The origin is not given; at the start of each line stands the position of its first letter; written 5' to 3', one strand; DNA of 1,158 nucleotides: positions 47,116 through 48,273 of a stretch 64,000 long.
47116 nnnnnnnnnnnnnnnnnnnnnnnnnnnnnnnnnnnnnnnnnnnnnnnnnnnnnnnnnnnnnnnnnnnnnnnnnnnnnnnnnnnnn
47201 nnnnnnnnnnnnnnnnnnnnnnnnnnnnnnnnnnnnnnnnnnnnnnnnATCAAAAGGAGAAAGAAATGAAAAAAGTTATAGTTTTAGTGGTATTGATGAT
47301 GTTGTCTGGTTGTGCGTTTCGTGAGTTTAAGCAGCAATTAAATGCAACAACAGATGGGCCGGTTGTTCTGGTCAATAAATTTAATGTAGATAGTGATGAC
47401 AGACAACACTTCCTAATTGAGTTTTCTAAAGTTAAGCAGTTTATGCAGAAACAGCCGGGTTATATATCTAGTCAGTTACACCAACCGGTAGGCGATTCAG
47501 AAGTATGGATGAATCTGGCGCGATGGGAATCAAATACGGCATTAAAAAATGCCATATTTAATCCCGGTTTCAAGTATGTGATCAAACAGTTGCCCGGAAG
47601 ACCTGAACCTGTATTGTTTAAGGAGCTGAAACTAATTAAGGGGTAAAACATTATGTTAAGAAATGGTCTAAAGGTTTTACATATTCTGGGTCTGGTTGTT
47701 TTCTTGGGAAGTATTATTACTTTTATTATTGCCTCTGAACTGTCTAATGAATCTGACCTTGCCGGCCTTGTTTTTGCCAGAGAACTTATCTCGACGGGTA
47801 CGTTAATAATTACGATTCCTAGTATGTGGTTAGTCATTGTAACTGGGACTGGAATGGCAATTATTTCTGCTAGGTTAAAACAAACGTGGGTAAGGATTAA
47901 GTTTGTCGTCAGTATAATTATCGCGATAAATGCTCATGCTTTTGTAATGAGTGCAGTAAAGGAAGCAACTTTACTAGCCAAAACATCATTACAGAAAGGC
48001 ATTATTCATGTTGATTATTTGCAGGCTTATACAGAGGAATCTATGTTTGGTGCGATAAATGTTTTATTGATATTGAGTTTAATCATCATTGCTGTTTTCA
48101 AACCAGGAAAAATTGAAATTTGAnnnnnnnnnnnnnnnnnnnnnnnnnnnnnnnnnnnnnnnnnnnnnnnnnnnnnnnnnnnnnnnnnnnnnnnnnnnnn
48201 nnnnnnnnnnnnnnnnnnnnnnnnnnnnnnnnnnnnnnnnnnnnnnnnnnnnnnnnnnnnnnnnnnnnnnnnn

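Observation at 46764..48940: AT-rich four-gene islet (marR, ABM lipoprotein, 4-TM protein, secreted PAP2-like phosphatase) with a textbook MarR operator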

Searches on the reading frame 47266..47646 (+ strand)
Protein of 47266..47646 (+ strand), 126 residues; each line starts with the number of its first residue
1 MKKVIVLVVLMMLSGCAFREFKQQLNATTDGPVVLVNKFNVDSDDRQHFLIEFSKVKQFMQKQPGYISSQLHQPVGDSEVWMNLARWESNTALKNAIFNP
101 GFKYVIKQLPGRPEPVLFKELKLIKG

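Call 4: search_protein_families(library=pfam, proteins=[window:47266-47646:+], max_evalue=1)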
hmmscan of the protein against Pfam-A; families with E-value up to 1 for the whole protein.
window:47266-47646:+ (126 aa): 5 families
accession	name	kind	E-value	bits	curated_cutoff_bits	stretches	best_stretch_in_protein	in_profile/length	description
PF03992.22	ABM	-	1.8e-11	44.5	23.1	1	32-102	1-72/78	Antibiotic biosynthesis monooxygenase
PF21931.2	ABM-like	-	0.0018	19.2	27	1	35-83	4-52/89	ABM-like domain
PF13956.11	Ibs_toxin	-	0.022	15.2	27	1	1-14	2-15/19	Toxin Ibs, type I toxin-antitoxin system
PF11695.14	DUF3291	-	0.052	13.7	23.5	1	40-104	12-84/139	Domain of unknown function (DUF3291)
PF05977.19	MFS_3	-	0.19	10.6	27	1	27-86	419-477/524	Transmembrane secretion effector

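Call 5: search_protein_families(library=ncbifam, proteins=[window:47266-47646:+], max_evalue=1)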
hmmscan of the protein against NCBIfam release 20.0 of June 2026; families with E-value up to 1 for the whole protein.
window:47266-47646:+ (126 aa): 8 families
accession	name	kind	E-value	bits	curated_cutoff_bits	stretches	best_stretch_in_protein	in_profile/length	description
NF005172.0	PRK06646.1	equivalog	0.0017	18.1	260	1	5-78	14-86/154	DNA polymerase III subunit chi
NF038170.1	lachnocin_rSAM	equivalog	0.023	13.6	550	1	24-70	188-234/440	lachnocin radical SAM maturase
TIGR03792.1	TIGR03792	hypoth_equivalog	0.034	14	45.75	1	38-94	6-63/90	TIGR03792 family protein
NF041245.1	T6SS_IglE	equivalog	0.077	13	75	1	2-28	1-27/131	type VI secretion system lipoprotein IglE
NF047408.1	SA0632_fam_LP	equivalog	0.13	12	70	1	1-26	1-28/68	SA0632 family lipoprotein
NF058647.1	lipo_LytA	equivalog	0.14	12.4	110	1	1-26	1-28/107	acidic lipoprotein LytA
NF045606.1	lipo_J517_1871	equivalog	0.17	11.8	60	1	1-18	1-18/133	J517_1871 family lipoprotein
NF041428.1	TrsH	subfamily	0.2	11.8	150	1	1-28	1-31/149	TrsH/TraH family protein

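Call 88: search_solved_structures(query=window:47266-47646:+, max_evalue=1)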
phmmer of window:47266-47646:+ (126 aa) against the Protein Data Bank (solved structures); distinct sequences matched with E-value up to 1: 17.
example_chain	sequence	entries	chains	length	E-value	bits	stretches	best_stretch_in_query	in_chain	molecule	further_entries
2ril_A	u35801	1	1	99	2.3e-08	37.4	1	31-92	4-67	Antibiotic biosynthesis monooxygenase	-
9vah_A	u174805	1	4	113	5.8e-08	36.1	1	33-109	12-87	Oxygenase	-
7bio_A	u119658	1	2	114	3.1e-07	33.7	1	33-111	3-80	Monooxygenase/putative anthronoxygenase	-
3kg0_A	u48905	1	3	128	6.1e-05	26.3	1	31-103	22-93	SnoaB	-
3kng_A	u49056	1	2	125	6.5e-05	26.2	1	32-103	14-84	SnoaB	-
1lq9_A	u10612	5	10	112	0.00018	24.8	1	34-94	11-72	ACTVA-ORF6 MONOOXYGENASE | ActaVA-Orf6 monooxygenase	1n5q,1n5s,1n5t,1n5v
3kg1_A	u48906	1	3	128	0.00081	22.7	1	31-103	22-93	SnoaB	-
9lmn_A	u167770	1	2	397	0.019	18.3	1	34-90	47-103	42.8 kDa protein in whiE locus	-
5uq4_A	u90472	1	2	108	0.033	17.5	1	32-95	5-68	Monooxygenase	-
6ds7_A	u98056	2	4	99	0.038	17.3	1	32-95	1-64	Heme-degrading monooxygenase HmoB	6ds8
6ple_A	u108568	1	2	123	0.051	16.9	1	32-95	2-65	Heme oxygenase (mycobilin-producing)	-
4nl5_A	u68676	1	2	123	0.068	16.5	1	32-95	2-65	Heme-degrading monooxygenase HmoB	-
3hx9_A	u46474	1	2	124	0.071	16.4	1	32-95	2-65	Protein Rv3592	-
5f9p_A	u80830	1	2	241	0.077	16.3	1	30-104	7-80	Anthrone oxidase-like protein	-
1iuj_A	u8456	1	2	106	0.093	16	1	34-104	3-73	hypothetical protein TT1380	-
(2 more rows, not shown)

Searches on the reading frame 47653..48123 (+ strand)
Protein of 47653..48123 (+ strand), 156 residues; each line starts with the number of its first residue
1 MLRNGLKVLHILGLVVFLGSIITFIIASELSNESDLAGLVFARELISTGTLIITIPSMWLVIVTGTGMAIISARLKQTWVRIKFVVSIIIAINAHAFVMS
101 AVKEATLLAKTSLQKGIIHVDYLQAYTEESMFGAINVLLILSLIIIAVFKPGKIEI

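Call 4: search_protein_families(library=pfam, proteins=[window:47653-48123:+], max_evalue=1)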
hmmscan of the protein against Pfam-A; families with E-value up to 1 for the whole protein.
window:47653-48123:+ (156 aa): 2 families
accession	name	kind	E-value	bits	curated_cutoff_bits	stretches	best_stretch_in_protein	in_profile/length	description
PF10027.14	DUF2269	-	3.7e-07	30.8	28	1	6-151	3-150/150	Predicted integral membrane protein (DUF2269)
PF03653.18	UPF0093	-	0.07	13.8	34.2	1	7-104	9-110/146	Uncharacterised protein family (UPF0093)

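Call 5: search_protein_families(library=ncbifam, proteins=[window:47653-48123:+], max_evalue=1)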
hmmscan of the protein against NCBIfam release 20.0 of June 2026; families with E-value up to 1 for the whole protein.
window:47653-48123:+ (156 aa): 1 family
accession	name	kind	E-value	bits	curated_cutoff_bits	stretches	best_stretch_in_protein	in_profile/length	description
NF005858.0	PRK07787.1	subfamily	0.004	15.6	575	1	2-75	173-246/471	acyl-CoA synthetase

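Call 22: find_homologous_proteins(query=window:47653-48123:+, max_evalue=0.001)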
Query window:47653-48123:+ (156 aa): 4 proteins with E <= 0.001 among 253 candidates.
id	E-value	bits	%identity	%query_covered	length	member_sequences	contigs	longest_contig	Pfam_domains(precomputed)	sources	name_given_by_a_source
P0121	4.7e-86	304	100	100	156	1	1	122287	PF10027.15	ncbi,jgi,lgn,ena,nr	ncbi:MAG: DUF2269 family protein [Gammaproteobacteria bacterium]|nr:DUF2269 family protein [Gammapro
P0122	6.3e-76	271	88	100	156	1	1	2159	-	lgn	-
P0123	8.8e-30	122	45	97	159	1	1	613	PF10027.15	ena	-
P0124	3.0e-28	117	45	97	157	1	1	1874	-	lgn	-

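Call 34: find_encoding_contigs(protein=P0124, flank=3000, max_places=3)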
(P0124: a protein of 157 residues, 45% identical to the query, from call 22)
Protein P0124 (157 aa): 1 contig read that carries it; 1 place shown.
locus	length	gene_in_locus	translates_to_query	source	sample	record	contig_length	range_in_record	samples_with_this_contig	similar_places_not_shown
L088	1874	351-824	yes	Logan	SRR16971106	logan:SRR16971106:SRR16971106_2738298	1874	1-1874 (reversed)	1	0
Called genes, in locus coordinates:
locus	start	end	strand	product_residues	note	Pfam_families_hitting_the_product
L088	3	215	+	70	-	?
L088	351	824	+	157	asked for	-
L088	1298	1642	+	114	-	-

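Call 66: predict_structure(alignment_id=A5)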
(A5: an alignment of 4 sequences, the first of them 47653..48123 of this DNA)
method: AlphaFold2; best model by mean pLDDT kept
length: 156 residues; sequences in the alignment: 4
mean_pLDDT: 79.1   pTM: 0.69
mean pLDDT of the five models: 79.1, 78.0, 72.8, 50.4, 44.2
residues with pLDDT >= 90: 7; 70-90: 128; 50-70: 16; < 50: 5
segments of 3 or more residues with pLDDT < 50: 152-156
pLDDT, mean of each block of 10 residues (from residue 1): 78 83 78 81 87 84 79 66 79 84 90 89 85 79 64 44
secondary structure, 60 per line:
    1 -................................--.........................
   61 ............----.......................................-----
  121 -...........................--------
elements in order: H2-33 H36-72 H77-115 H122-148

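Call 77: search_protein_representatives(alignment_id=A5)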
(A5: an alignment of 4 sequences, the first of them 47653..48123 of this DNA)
Query: 4 sequences, 157 profile positions. Proteins with E-value up to 0.001 (for the whole library): 315; up to 1e-10: 170; up to 1e-30: 29. The best 150 are listed.
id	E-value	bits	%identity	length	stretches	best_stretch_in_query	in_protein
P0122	6.2e-76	269.9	-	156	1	1-154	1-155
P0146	8.4e-60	217.5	-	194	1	1-153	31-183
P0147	7.5e-52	191.7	-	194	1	3-154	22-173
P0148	2.2e-50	186.9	-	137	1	14-121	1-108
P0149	3.1e-48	179.9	-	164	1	1-154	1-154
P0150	2.2e-46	173.9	-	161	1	3-150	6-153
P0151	2.2e-45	170.7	-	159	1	1-151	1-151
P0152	2.7e-44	167.2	-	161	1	1-155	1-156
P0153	3.1e-44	166.9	-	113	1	1-113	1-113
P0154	4.9e-41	156.6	-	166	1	3-150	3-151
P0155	7.5e-40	152.7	-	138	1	1-104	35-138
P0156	1.9e-39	151.4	-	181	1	5-154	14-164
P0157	2.7e-39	150.9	-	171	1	1-154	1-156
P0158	6.8e-38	146.3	-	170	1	1-93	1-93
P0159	7.5e-38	146.2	-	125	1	24-148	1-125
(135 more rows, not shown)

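Call 79: search_dna_similar(query=window:47653-48123:+, collection=plasmids, mode=protein, max_evalue=0.001, max_rows=10)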
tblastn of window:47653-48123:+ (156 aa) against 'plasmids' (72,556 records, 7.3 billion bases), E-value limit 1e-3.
No match.
